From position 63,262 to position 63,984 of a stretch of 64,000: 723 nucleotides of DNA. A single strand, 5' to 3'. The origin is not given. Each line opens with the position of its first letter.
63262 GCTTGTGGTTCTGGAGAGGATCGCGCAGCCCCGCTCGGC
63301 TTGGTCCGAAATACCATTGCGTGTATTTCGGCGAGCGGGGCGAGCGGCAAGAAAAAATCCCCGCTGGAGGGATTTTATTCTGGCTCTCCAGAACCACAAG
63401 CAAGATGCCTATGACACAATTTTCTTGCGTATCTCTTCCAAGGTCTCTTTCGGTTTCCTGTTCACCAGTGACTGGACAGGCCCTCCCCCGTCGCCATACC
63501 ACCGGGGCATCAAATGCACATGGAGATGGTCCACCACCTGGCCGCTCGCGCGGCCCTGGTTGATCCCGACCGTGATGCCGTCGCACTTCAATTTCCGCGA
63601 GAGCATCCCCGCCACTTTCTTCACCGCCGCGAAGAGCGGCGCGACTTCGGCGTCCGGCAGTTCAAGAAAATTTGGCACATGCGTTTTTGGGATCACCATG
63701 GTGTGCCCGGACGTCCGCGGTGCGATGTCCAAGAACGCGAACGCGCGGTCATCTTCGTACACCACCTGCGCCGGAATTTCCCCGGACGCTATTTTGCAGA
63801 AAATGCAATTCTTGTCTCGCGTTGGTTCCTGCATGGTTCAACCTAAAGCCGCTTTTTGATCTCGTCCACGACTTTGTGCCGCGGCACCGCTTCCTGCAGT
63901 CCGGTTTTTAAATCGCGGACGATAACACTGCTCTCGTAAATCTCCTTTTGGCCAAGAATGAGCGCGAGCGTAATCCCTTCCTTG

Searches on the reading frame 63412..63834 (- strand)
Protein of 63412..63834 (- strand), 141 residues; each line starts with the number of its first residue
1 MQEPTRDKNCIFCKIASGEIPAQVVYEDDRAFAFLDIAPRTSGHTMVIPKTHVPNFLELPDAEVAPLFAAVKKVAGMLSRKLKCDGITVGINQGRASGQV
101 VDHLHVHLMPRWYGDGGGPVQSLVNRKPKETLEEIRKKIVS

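Call 13: find_encoding_contigs(protein=window:63412-63834:-, flank=4000, max_places=10)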
Protein window:63412-63834:- (141 aa): 23 contigs read that carry it; 6 places shown.
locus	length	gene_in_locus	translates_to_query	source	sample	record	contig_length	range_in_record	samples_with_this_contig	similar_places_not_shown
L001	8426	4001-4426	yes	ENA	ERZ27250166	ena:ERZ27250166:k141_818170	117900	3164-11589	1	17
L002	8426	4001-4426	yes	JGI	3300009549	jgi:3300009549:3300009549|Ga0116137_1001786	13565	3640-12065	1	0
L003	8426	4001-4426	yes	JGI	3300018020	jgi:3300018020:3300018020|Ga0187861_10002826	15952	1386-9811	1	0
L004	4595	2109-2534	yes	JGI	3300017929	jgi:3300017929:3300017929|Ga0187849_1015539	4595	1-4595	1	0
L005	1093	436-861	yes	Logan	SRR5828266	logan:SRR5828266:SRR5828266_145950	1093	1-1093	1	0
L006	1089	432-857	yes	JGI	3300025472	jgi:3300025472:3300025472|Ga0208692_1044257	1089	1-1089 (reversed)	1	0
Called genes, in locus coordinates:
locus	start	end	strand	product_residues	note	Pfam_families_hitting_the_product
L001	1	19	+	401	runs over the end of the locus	PF00482:T2SSF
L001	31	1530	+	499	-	PF11104:PilM_2 (weak)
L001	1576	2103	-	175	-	PF01195:Pept_tRNA_hydro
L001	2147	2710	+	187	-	PF10502:Peptidase_S26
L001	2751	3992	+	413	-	PF13393:tRNA-synt_His, PF00587:tRNA-synt_2b, PF03129:HGTP_anticodon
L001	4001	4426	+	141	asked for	PF11969:DcpS_C, PF01230:HIT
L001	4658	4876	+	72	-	PF01165:Ribosomal_S21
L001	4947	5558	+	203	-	PF00702:Hydrolase, PF13419:HAD_2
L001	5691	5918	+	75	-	-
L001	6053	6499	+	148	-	PF09424:YqeY, PF02637:GatB_Yqey (faint)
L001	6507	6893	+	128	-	PF02130:YbeY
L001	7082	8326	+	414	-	PF11104:PilM_2 (faint), PF02491:SHS2_FTSA, PF06723:MreB_Mbl, PF14450:FtsA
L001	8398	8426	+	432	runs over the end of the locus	PF00091:Tubulin, PF12327:FtsZ_C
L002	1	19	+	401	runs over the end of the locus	PF00482:T2SSF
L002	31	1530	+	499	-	PF11104:PilM_2 (weak)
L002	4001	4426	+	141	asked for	PF11969:DcpS_C, PF01230:HIT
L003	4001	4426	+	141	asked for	PF11969:DcpS_C, PF01230:HIT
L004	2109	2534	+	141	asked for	PF11969:DcpS_C, PF01230:HIT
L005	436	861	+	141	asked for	PF11969:DcpS_C, PF01230:HIT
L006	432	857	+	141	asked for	PF11969:DcpS_C, PF01230:HIT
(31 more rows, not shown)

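Call 17: find_homologous_proteins(query=window:63412-63834:-, max_evalue=1e-20)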
Query window:63412-63834:- (141 aa): 345 proteins with E <= 1e-20 among 643 candidates; the best 120 are listed.
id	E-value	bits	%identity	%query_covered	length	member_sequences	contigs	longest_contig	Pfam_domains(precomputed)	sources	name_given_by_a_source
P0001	1.1e-89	316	100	100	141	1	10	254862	PF11969.14,PF01230.30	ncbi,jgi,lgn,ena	ncbi:MAG: HIT family protein [Minisyncoccia bacterium]|jgi:histidine triad (HIT) family protein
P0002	1.5e-77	277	88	99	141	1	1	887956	PF11969.14,PF01230.30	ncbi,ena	-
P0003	7.7e-72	258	84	96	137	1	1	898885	PF11969.14,PF01230.30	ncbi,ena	-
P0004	7.7e-72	258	80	99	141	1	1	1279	PF11969.14,PF01230.30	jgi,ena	-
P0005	1.5e-69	251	82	95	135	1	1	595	PF11969.14,PF01230.30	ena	-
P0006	9.9e-66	238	79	94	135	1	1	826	PF11969.14,PF01230.30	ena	-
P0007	1.0e-65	238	77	97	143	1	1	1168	PF11969.14,PF01230.30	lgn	-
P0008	1.2e-65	238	76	99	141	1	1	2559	PF11969.14,PF01230.30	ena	-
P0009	4.1e-65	236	80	93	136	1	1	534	PF11969.14,PF01230.30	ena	-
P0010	3.6e-64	233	75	94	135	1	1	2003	PF11969.14,PF01230.30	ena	-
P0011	5.4e-63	229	74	94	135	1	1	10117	PF11969.14,PF01230.30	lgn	-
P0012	2.5e-62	227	77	95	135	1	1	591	PF11969.14,PF01230.30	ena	-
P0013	3.2e-62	227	74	94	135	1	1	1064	PF11969.14,PF01230.30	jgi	jgi:histidine triad (HIT) family protein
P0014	4.0e-62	227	75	94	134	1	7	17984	PF11969.14,PF01230.30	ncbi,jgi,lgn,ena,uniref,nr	ncbi:MAG: hypothetical protein A2945_05515 [Candidatus Liptonbacteria bacterium RIFCSPLOWO2_01_FULL_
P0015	1.3e-61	225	74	94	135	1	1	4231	PF11969.14,PF01230.30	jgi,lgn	jgi:histidine triad (HIT) family protein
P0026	1.6e-60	221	72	94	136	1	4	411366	PF11969.14,PF01230.30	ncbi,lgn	-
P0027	1.9e-60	221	75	94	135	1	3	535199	PF11969.14,PF01230.30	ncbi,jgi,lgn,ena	ncbi:MAG: HIT family protein [Minisyncoccia bacterium]|jgi:histidine triad (HIT) family protein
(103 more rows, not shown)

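Call 18: find_encoding_contigs(protein=P0002, flank=3000, max_places=2)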
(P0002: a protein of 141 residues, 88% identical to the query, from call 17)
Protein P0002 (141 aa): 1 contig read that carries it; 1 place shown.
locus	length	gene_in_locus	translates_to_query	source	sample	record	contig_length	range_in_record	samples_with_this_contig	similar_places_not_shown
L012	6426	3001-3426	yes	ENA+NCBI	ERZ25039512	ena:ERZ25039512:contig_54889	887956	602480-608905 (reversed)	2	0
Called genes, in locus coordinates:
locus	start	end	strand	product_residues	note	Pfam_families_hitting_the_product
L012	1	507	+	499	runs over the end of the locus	-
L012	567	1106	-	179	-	PF01195:Pept_tRNA_hydro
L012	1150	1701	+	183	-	PF10502:Peptidase_S26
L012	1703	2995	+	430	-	PF13393:tRNA-synt_His, PF00587:tRNA-synt_2b, PF03129:HGTP_anticodon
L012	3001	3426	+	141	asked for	PF11969:DcpS_C, PF01230:HIT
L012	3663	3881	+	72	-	PF01165:Ribosomal_S21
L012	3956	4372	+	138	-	PF09424:YqeY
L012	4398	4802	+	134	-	PF02130:YbeY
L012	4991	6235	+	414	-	PF11104:PilM_2 (faint), PF02491:SHS2_FTSA, PF06723:MreB_Mbl, PF14450:FtsA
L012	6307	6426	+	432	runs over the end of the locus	PF00091:Tubulin, PF12327:FtsZ_C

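Call 19: find_encoding_contigs(protein=P0003, flank=3000, max_places=2)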
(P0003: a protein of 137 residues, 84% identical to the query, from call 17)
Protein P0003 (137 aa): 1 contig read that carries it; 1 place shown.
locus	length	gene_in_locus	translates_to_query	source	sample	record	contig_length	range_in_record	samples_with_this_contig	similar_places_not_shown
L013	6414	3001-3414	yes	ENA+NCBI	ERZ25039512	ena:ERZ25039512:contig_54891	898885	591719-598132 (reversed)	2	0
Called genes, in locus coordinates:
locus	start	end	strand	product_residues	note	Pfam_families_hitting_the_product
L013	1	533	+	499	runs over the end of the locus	PF11104:PilM_2 (weak)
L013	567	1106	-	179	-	PF01195:Pept_tRNA_hydro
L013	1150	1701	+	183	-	PF10502:Peptidase_S26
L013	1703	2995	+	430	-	PF13393:tRNA-synt_His, PF00587:tRNA-synt_2b, PF03129:HGTP_anticodon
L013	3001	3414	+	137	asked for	PF11969:DcpS_C, PF01230:HIT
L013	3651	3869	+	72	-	PF01165:Ribosomal_S21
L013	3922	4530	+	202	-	PF00702:Hydrolase, PF13419:HAD_2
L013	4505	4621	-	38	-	-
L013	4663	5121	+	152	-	PF09424:YqeY, PF02637:GatB_Yqey (weak)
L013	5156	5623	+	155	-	PF02130:YbeY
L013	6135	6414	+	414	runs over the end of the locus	PF11104:PilM_2 (faint), PF02491:SHS2_FTSA, PF06723:MreB_Mbl, PF14450:FtsA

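Call 20: find_encoding_contigs(protein=P0008, flank=3000, max_places=2)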
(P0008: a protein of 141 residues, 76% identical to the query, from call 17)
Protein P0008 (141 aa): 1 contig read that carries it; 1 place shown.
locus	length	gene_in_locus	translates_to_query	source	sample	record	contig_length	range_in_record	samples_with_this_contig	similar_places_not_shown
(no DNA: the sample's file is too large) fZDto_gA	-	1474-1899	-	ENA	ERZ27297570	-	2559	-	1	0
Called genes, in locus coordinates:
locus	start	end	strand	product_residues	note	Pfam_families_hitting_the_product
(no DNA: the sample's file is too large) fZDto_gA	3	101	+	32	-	?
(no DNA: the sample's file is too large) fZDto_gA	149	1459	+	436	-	PF13393:tRNA-synt_His, PF00587:tRNA-synt_2b, PF03129:HGTP_anticodon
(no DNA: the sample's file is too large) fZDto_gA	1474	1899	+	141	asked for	PF11969:DcpS_C, PF01230:HIT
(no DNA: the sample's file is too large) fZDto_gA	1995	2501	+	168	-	PF04545:Sigma70_r4, PF03118:RNA_pol_A_CTD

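Call 24: find_encoding_contigs(protein=P0027, flank=2500, max_places=3)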
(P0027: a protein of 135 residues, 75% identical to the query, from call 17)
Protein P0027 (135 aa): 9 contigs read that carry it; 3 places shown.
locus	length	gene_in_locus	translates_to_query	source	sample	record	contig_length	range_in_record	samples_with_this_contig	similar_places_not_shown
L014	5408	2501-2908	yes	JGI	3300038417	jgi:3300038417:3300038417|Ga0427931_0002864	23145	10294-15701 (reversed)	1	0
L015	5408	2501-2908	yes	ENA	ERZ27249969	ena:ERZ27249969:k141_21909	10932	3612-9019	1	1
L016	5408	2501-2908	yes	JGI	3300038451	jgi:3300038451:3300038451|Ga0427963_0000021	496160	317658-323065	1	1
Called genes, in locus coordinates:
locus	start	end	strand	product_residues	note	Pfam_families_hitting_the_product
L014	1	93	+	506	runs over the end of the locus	PF11104:PilM_2 (weak)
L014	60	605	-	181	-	PF01195:Pept_tRNA_hydro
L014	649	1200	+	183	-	PF10502:Peptidase_S26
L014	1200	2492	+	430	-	PF13393:tRNA-synt_His, PF00587:tRNA-synt_2b, PF03129:HGTP_anticodon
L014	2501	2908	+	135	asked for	PF11969:DcpS_C, PF01230:HIT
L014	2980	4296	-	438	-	PF00215:OMPdecase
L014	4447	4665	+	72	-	PF01165:Ribosomal_S21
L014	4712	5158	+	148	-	PF09424:YqeY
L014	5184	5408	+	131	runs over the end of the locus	PF02130:YbeY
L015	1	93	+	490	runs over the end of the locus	PF11104:PilM_2 (weak)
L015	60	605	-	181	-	PF01195:Pept_tRNA_hydro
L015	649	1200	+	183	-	PF10502:Peptidase_S26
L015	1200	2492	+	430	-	PF13393:tRNA-synt_His, PF00587:tRNA-synt_2b, PF03129:HGTP_anticodon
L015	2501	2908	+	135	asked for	PF11969:DcpS_C, PF01230:HIT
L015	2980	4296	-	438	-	PF00215:OMPdecase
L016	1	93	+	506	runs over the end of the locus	PF11104:PilM_2 (weak)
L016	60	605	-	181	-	PF01195:Pept_tRNA_hydro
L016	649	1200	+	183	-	PF10502:Peptidase_S26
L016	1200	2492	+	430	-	PF13393:tRNA-synt_His, PF00587:tRNA-synt_2b, PF03129:HGTP_anticodon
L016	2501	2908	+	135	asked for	PF11969:DcpS_C, PF01230:HIT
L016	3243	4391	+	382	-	-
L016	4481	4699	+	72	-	PF01165:Ribosomal_S21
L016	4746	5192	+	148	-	PF09424:YqeY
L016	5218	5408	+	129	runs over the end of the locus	PF02130:YbeY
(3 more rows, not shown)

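Call 25: find_encoding_contigs(protein=P0014, flank=2500, max_places=3)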
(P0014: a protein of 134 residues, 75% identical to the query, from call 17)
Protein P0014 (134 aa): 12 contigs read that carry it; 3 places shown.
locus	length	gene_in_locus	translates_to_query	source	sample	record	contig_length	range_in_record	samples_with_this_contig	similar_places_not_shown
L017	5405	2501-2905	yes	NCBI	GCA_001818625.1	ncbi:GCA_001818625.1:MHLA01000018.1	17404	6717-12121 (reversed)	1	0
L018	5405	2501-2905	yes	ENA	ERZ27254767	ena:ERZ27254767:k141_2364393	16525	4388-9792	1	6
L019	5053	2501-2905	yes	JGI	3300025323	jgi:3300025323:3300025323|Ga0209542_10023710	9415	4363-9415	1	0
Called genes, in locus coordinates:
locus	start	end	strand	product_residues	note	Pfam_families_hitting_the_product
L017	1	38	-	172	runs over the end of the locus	PF01195:Pept_tRNA_hydro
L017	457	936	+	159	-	PF10502:Peptidase_S26, PF00717:Peptidase_S24 (weak)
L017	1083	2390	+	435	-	PF13393:tRNA-synt_His, PF00587:tRNA-synt_2b, PF03129:HGTP_anticodon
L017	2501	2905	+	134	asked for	PF11969:DcpS_C, PF01230:HIT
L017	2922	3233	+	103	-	-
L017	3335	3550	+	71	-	-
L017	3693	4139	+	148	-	PF09424:YqeY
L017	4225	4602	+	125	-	PF02130:YbeY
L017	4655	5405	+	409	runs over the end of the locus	PF11104:PilM_2 (faint), PF02491:SHS2_FTSA, PF06723:MreB_Mbl, PF14450:FtsA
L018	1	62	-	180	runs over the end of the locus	PF01195:Pept_tRNA_hydro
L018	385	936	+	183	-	PF10502:Peptidase_S26, PF00717:Peptidase_S24 (weak)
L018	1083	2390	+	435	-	PF13393:tRNA-synt_His, PF00587:tRNA-synt_2b, PF03129:HGTP_anticodon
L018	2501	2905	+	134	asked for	PF11969:DcpS_C, PF01230:HIT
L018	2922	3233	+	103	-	-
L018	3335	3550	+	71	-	-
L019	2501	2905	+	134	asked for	PF11969:DcpS_C, PF01230:HIT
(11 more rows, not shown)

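Call 26: find_encoding_contigs(protein=P0026, flank=2500, max_places=3)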
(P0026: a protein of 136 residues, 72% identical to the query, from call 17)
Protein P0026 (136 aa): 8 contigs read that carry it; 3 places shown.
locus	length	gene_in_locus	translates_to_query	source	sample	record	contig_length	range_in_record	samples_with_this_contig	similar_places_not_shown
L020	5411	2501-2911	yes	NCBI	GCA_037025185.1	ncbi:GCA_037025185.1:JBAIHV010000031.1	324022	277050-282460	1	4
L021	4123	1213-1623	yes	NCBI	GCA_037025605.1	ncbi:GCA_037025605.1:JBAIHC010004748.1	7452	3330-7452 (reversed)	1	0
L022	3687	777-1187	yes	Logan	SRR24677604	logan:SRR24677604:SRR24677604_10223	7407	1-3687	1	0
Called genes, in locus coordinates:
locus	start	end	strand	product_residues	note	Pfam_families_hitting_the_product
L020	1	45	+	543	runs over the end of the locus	-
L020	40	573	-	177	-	PF01195:Pept_tRNA_hydro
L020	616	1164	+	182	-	PF10502:Peptidase_S26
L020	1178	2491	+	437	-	PF13393:tRNA-synt_His, PF00587:tRNA-synt_2b, PF03129:HGTP_anticodon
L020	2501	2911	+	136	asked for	PF11969:DcpS_C, PF01230:HIT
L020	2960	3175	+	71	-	PF01165:Ribosomal_S21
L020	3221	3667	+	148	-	PF09424:YqeY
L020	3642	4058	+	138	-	PF02130:YbeY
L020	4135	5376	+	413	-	PF11104:PilM_2 (faint), PF02491:SHS2_FTSA, PF06723:MreB_Mbl, PF14450:FtsA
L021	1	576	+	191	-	?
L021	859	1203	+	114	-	PF03129:HGTP_anticodon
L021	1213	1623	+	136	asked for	PF11969:DcpS_C, PF01230:HIT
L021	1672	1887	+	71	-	PF01165:Ribosomal_S21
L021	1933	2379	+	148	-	PF09424:YqeY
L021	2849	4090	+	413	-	PF11104:PilM_2 (faint), PF02491:SHS2_FTSA, PF06723:MreB_Mbl, PF14450:FtsA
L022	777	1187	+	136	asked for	PF11969:DcpS_C, PF01230:HIT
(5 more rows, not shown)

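Call 42: find_encoding_contigs(protein=P0004, flank=2000, max_places=5)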
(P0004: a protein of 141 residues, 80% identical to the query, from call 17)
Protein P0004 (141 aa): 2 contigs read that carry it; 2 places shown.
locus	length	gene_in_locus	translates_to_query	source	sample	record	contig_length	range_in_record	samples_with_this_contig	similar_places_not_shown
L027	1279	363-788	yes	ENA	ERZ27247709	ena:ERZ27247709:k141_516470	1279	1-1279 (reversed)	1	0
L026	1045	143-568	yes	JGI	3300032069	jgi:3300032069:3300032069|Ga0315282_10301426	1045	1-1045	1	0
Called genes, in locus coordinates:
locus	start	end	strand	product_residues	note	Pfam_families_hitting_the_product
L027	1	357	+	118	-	?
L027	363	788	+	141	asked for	PF11969:DcpS_C, PF01230:HIT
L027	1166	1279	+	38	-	?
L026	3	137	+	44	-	?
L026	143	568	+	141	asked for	PF11969:DcpS_C, PF01230:HIT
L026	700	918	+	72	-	PF01165:Ribosomal_S21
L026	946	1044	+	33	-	?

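Call 74: search_protein_families(library=pfam, proteins=[L016:3243-4388:+, L014:2983-4296:-, L017:2922-3230:+, L001:5691-5915:+, L001:4947-5555:+], max_evalue=0.01)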
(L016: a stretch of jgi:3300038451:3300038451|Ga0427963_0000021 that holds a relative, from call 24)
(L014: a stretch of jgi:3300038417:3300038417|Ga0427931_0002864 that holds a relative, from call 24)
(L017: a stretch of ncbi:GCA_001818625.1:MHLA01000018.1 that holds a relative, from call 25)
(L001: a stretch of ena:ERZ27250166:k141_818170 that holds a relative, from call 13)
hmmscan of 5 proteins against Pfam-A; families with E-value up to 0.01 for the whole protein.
L016:3243-4388:+ (382 aa): 1 family
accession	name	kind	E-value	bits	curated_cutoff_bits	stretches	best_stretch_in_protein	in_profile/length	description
PF04055.27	Radical_SAM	-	0.00012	22.8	29.5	1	45-167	48-152/166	Radical SAM superfamily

L014:2983-4296:- (438 aa): 1 family
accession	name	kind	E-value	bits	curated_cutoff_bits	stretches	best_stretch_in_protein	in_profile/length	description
PF00215.30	OMPdecase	-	3.3e-45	155.1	27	1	213-429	2-220/221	Orotidine 5'-phosphate decarboxylase / HUMPS family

L017:2922-3230:+ (103 aa): 0 families

L001:5691-5915:+ (75 aa): 0 families

L001:4947-5555:+ (203 aa): 3 families
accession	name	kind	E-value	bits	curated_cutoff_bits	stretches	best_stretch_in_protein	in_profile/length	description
PF00702.32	Hydrolase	-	2.1e-12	48.3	26.4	1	81-180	91-191/191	haloacid dehalogenase-like hydrolase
PF13419.12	HAD_2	-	3.3e-11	44.1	23.8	1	60-185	60-177/178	Haloacid dehalogenase-like hydrolase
PF13242.12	Hydrolase_like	-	0.00037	20.8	22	1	142-186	3-48/75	HAD-hyrolase-like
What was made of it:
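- Strains with an identical HIT protein carry different inserted genes (calls 24, 74).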
